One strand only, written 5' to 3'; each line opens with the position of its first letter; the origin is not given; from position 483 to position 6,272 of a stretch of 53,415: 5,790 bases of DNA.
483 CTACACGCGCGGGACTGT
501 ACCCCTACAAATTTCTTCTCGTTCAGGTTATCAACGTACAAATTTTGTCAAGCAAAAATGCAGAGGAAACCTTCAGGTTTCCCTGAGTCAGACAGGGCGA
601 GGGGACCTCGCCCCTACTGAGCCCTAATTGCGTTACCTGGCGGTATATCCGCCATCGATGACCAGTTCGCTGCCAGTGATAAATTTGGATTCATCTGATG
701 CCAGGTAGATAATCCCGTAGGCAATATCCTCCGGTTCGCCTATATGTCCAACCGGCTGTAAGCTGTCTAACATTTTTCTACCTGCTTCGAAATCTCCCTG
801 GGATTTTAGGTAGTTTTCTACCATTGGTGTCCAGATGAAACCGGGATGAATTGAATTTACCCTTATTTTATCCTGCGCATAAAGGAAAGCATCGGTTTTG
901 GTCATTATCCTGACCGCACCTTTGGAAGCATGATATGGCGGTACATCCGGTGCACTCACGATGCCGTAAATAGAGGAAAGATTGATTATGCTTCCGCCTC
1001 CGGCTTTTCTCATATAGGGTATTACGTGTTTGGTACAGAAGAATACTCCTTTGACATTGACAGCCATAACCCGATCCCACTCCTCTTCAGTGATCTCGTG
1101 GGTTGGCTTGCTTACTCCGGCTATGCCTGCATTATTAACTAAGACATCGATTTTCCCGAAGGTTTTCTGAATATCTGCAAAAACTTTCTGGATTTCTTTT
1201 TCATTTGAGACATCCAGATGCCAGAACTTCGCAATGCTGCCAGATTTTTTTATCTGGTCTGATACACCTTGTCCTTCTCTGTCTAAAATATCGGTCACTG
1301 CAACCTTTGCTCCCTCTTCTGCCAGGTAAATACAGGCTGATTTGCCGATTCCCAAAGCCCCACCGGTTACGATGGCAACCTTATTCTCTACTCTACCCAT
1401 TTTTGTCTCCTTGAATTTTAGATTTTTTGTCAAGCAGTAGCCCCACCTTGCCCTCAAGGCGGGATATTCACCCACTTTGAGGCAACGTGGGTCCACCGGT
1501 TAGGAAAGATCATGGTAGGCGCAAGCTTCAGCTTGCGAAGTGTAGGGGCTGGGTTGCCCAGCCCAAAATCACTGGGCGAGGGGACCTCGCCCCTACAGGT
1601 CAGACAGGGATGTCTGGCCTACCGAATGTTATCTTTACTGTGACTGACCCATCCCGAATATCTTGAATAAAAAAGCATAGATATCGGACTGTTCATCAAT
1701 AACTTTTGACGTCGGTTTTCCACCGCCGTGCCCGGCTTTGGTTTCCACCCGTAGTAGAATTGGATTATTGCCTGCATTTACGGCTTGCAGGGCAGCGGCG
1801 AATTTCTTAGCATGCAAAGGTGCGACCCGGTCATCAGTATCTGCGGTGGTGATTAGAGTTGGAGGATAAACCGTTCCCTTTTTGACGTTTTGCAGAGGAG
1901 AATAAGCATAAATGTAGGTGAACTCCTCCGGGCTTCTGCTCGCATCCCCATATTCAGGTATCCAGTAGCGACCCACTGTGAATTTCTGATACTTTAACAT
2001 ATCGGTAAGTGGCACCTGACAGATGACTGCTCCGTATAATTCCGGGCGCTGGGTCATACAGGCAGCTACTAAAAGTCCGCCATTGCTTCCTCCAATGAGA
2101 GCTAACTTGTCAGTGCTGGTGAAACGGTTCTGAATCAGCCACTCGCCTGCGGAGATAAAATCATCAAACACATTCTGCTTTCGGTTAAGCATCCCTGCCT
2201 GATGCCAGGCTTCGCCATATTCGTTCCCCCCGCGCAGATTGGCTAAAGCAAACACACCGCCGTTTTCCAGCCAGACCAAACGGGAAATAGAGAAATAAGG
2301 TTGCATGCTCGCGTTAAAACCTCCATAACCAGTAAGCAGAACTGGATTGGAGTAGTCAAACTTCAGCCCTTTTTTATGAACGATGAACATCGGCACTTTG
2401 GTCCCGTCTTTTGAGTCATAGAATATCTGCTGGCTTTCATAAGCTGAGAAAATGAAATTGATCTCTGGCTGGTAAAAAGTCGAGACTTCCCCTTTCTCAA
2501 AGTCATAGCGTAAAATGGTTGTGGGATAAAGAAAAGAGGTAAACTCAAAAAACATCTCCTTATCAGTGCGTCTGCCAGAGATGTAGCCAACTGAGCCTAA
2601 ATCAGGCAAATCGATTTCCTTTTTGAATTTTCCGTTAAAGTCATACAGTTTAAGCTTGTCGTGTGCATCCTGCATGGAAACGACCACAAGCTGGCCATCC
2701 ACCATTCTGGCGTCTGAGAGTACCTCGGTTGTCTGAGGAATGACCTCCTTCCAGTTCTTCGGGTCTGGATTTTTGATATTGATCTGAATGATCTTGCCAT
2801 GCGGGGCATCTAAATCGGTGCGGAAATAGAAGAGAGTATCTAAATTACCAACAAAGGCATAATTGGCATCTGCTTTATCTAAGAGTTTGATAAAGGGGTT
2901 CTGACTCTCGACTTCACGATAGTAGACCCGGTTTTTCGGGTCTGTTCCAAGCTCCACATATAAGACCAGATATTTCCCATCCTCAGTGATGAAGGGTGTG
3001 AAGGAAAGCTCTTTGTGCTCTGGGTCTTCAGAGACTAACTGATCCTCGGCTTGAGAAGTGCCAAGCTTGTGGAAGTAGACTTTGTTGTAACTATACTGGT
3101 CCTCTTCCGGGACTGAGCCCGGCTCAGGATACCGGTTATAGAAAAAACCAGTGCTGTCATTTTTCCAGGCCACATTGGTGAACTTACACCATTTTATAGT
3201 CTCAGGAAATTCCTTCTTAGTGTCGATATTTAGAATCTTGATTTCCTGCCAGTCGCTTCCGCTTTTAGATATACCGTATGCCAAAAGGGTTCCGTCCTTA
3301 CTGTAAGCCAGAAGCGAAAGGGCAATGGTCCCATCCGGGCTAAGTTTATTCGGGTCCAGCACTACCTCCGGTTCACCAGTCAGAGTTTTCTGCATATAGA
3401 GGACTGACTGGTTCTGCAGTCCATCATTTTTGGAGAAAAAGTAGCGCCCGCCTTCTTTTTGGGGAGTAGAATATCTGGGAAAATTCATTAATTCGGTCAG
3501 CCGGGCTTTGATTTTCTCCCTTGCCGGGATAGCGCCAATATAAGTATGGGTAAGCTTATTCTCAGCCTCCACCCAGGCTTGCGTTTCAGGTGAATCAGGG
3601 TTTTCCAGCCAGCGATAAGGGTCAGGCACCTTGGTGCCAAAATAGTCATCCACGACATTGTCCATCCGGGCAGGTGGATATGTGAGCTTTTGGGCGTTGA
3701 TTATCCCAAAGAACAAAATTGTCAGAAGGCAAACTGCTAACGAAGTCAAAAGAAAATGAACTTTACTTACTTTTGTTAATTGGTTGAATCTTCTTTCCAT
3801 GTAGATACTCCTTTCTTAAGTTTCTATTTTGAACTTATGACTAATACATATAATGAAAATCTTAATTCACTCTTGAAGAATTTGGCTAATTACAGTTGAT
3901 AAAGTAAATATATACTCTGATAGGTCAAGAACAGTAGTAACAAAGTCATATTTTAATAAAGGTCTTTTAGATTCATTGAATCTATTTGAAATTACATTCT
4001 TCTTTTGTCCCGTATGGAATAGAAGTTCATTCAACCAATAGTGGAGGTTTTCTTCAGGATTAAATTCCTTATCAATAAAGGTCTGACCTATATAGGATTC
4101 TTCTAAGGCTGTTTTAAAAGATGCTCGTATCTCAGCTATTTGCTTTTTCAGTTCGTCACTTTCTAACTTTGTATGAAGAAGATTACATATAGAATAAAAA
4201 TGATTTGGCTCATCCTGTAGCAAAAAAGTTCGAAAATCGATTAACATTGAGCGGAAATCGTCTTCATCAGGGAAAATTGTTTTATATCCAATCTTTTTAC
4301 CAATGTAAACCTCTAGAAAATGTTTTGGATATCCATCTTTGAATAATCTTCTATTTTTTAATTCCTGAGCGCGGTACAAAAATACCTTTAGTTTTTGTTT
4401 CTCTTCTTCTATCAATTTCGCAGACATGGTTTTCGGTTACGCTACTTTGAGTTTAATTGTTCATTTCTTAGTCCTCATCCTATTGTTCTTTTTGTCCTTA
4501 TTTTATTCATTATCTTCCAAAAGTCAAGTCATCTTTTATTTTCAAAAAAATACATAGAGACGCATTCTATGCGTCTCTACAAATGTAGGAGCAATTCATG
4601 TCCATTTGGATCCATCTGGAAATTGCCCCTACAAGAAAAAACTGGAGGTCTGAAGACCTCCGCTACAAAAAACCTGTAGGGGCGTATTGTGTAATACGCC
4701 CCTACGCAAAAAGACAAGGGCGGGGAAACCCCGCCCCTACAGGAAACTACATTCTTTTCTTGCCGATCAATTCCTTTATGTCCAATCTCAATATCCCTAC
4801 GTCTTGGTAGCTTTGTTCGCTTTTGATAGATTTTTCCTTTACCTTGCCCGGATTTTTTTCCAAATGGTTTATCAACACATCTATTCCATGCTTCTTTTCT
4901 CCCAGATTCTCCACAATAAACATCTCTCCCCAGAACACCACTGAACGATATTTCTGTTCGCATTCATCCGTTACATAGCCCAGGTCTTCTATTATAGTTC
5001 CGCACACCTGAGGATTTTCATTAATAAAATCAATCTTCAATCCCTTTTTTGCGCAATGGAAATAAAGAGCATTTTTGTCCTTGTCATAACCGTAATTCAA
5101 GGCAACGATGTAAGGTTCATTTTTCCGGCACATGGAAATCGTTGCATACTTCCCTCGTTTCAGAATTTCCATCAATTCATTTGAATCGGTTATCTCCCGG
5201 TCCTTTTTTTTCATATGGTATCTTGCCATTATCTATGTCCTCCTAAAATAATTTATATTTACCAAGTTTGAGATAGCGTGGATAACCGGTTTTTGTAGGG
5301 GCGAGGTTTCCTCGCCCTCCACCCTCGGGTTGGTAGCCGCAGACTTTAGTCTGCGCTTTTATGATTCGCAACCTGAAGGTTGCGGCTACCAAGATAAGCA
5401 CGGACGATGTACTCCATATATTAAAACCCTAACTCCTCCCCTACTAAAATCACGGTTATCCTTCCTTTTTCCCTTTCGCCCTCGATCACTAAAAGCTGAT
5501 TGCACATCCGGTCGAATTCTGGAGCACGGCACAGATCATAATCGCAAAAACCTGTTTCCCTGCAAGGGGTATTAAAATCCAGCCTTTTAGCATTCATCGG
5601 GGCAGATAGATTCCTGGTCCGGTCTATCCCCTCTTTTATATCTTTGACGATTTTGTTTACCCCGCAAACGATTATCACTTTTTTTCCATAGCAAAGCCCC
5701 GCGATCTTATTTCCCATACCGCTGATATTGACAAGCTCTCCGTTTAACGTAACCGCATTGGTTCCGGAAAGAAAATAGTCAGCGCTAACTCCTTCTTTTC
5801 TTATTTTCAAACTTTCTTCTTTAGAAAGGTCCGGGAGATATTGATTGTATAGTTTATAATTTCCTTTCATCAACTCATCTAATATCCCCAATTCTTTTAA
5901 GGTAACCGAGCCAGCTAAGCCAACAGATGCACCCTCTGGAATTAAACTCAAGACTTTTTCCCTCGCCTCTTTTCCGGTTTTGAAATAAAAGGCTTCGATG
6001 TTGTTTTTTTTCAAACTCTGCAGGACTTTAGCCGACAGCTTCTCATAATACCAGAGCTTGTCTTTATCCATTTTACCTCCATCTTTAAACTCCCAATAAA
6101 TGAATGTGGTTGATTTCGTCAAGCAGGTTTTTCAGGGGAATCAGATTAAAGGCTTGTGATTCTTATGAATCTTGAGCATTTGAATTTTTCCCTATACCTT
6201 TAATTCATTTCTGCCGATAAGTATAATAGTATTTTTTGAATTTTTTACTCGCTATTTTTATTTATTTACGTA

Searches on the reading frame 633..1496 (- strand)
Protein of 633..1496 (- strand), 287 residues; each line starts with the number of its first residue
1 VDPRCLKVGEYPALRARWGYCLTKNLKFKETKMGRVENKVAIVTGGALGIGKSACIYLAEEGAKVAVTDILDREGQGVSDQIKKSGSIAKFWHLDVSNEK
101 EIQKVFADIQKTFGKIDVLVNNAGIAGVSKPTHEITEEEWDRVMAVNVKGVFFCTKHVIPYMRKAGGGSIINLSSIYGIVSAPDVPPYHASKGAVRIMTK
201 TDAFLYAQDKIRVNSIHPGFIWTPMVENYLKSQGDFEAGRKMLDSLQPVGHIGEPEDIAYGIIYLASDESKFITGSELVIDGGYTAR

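Call 9: search_protein_families(library=pfam, proteins=[window:633-1496:-])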
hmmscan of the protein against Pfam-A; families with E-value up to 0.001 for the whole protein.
window:633-1496:- (287 aa): 5 families
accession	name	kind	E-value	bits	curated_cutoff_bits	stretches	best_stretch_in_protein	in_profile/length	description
PF13561.12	adh_short_C2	-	1e-67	228.6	27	1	47-285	2-236/236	Enoyl-(Acyl carrier protein) reductase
PF00106.31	adh_short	-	2.6e-60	203.7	26.6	1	39-230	1-191/195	short chain dehydrogenase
PF08659.16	KR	-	3.3e-13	50.4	22.6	1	42-190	4-151/180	KR domain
PF23441.1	SDR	-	1.7e-09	37.9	27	1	98-283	76-254/258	SDR-like rossmann domain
PF01370.27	Epimerase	-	5.1e-05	23.2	20.9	1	42-182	2-124/240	NAD dependent epimerase/dehydratase family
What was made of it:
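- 1437..1622 (.): Cluster of five single-foot REPs at 1437, 1515, 1542, 1574 and 1597. The 1437 copy lies in the probably over-extended 5' end of ORF 633-1496 (call 9).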

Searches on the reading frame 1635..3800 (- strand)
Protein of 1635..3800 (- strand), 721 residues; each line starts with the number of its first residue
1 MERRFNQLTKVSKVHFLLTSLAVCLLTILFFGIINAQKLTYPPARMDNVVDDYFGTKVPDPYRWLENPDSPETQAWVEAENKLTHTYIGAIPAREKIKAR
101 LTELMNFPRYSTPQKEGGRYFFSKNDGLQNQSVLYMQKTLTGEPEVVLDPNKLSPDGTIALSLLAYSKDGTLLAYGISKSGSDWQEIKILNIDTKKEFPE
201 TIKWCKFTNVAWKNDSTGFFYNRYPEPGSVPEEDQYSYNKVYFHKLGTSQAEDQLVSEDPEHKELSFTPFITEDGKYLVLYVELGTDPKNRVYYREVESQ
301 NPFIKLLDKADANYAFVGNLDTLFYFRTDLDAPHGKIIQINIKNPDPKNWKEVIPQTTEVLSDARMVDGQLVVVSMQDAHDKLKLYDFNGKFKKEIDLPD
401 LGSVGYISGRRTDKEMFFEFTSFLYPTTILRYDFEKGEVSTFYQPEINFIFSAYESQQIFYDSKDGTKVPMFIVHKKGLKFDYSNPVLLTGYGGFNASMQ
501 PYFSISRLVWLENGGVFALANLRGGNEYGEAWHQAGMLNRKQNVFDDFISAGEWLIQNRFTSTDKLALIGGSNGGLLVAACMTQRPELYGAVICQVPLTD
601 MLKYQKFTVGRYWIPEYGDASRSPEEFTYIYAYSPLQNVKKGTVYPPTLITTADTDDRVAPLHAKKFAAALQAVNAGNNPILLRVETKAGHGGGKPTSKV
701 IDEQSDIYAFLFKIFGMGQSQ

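Call 9: search_protein_families(library=pfam, proteins=[window:1635-3800:-])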
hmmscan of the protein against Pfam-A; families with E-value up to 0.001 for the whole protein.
window:1635-3800:- (721 aa): 2 families
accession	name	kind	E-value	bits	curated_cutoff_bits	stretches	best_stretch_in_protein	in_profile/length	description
PF02897.21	Peptidase_S9_N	-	9.5e-127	423.6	24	1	44-441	4-410/414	Prolyl oligopeptidase, N-terminal beta-propeller domain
PF00326.27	Peptidase_S9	-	1.8e-61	207.8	22.6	1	502-716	2-211/213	Prolyl oligopeptidase family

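Call 28: find_related_loci(query=window:1635-3800:-, collection=genome_contigs, flank=10000)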
Query window:1635-3800:- (721 aa) in genome_contigs; peptide patterns used: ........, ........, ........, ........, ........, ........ (x = any residue, [..] = any of these).
390 stretches matched a pattern; 362 encode a relative of the query (tblastn E <= 1e-3); the best 80 are kept; 80 distinct loci.
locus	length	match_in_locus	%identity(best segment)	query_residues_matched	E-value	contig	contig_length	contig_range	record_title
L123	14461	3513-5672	89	1-720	0e+0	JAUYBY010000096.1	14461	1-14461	MAG: Candidatus Zixiibacteriota bacterium isolate C20_concoct.bin.73 C20_k141_345771, whole genome shotgun sequence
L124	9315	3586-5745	90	1-720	0e+0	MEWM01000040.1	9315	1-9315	MAG: candidate division Zixibacteria bacterium RBG_16_43_9 RBG_16_scaffold_18087, whole genome shotgun sequence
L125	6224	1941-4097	82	1-719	0e+0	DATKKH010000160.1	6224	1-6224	MAG TPA_asm: Terriglobales bacterium isolate SMAG_U14652 k141_4589291, whole genome shotgun sequence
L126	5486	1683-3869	65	1-717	0e+0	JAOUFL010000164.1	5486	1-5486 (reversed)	MAG: Candidatus Zixiibacteriota bacterium isolate 4_1_July_SF_Bin42 4_1_July_SF_Bin42_scaffold_8803_c1, whole genome sho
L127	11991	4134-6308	60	6-717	0e+0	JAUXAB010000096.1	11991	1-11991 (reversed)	MAG: Phycisphaerae bacterium isolate CSMAG_2751 CSMAG_2751_k141_711307_length_11991_cov_23.9534, whole genome shotgun se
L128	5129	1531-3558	64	41-717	0e+0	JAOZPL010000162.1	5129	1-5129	MAG: Candidatus Zixiibacteriota bacterium isolate GMC4.metabat2.214 GMC4_32041_length_5129_cov_5.298975, whole genome sh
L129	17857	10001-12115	58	13-717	0e+0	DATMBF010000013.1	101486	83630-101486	MAG TPA_asm: Bacteroidota bacterium isolate SMAG_U13346 k141_86801, whole genome shotgun sequence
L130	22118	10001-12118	61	18-717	0e+0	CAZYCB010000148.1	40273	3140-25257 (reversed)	MAG TPA_asm: uncultured bacterium isolate binchicken_co255_226 genome assembly, contig: k141_3929006, whole genome shotg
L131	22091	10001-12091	59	21-717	0e+0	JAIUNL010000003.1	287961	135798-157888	MAG: Bacteroidetes bacterium isolate BAC1 spades-bin.60~NODE_165_length_287961_cov_1.76042, whole genome shotgun sequenc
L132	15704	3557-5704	57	10-717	0e+0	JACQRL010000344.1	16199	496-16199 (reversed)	MAG: Planctomycetota bacterium isolate NC_groundwater_1358_Ag_S-0.2um_39_40 S_p2_S4_coassembly_k141_3098046, whole genom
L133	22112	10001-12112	56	3-717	0e+0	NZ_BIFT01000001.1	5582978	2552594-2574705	Dictyobacter alpinus strain Uno16 sequence1, whole genome shotgun sequence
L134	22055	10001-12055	58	33-717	0e+0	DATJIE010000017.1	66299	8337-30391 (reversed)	MAG TPA_asm: Dictyobacter sp. isolate SMAG_U15530 k141_12253134, whole genome shotgun sequence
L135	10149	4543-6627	56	33-718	0e+0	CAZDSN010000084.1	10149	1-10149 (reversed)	MAG TPA_asm: uncultured Ardenticatenaceae bacterium isolate SRP173033_co1_193 genome assembly, contig: NODE_15522_length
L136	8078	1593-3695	56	33-718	0e+0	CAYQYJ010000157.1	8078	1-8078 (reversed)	MAG TPA_asm: uncultured Ardenticatenaceae bacterium isolate SRP329715_co1_256 genome assembly, contig: NODE_13740_length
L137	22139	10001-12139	55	5-719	0e+0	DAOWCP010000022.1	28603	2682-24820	MAG TPA_asm: Phycisphaerae bacterium isolate CSMAG_1890 CSMAG_1890_k141_1774529_length_28603_cov_9.0000, whole genome sh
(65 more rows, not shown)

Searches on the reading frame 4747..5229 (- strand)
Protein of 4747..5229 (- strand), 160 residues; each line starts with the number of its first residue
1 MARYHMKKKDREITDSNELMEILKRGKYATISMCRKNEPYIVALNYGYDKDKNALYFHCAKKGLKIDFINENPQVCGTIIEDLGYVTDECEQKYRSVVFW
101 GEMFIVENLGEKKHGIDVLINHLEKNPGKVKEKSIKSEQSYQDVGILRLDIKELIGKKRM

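Call 9: search_protein_families(library=pfam, proteins=[window:4747-5229:-])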
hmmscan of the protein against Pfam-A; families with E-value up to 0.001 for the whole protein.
window:4747-5229:- (160 aa): 3 families
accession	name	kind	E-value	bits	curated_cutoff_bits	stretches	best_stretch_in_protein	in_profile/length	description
PF12900.13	Pyridox_ox_2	-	9.6e-16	58.5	27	1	15-157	1-139/140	Pyridoxamine 5'-phosphate oxidase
PF04299.18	FMN_bind_2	-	0.00018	21.7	22.4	1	12-131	8-145/168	Putative FMN-binding domain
PF01243.27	PNPOx_N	-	0.00077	20.3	28.1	1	18-153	4-115/120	Pyridoxamine 5'-phosphate oxidase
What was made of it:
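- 4747..5229 (-): Upstream gene (Pyridox_ox_2 / PNPOx-like). The array lies just 3' of its stop codon. Call 9.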

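Call 25: find_encoding_contigs(protein=window:4747-5229:-, flank=10000, max_places=10)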
Protein window:4747-5229:- (160 aa): 2 contigs read that carry it; 2 places shown.
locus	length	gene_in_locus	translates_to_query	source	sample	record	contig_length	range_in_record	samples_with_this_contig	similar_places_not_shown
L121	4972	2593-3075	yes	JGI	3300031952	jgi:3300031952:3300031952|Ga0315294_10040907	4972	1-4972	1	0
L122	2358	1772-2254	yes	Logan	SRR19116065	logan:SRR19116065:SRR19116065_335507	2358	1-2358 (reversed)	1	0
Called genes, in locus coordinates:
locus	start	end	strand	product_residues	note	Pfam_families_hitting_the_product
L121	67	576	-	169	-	PF02620:YceD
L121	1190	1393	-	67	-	PF00313:CSD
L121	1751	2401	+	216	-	PF02589:LUD_dom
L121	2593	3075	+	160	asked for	PF12900:Pyridox_ox_2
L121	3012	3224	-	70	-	-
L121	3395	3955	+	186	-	-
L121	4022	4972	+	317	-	?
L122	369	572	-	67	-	PF00313:CSD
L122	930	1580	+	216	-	PF02589:LUD_dom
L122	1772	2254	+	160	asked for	PF12900:Pyridox_ox_2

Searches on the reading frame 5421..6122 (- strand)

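Call 9: search_protein_families(library=pfam, proteins=[window:5421-6122:-])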
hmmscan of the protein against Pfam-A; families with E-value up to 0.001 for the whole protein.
window:5421-6122:- (233 aa): 1 family
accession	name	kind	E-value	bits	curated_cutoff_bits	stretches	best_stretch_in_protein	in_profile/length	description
PF02589.21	LUD_dom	-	1.8e-45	155.4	22.6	1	32-227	3-189/189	LUD domain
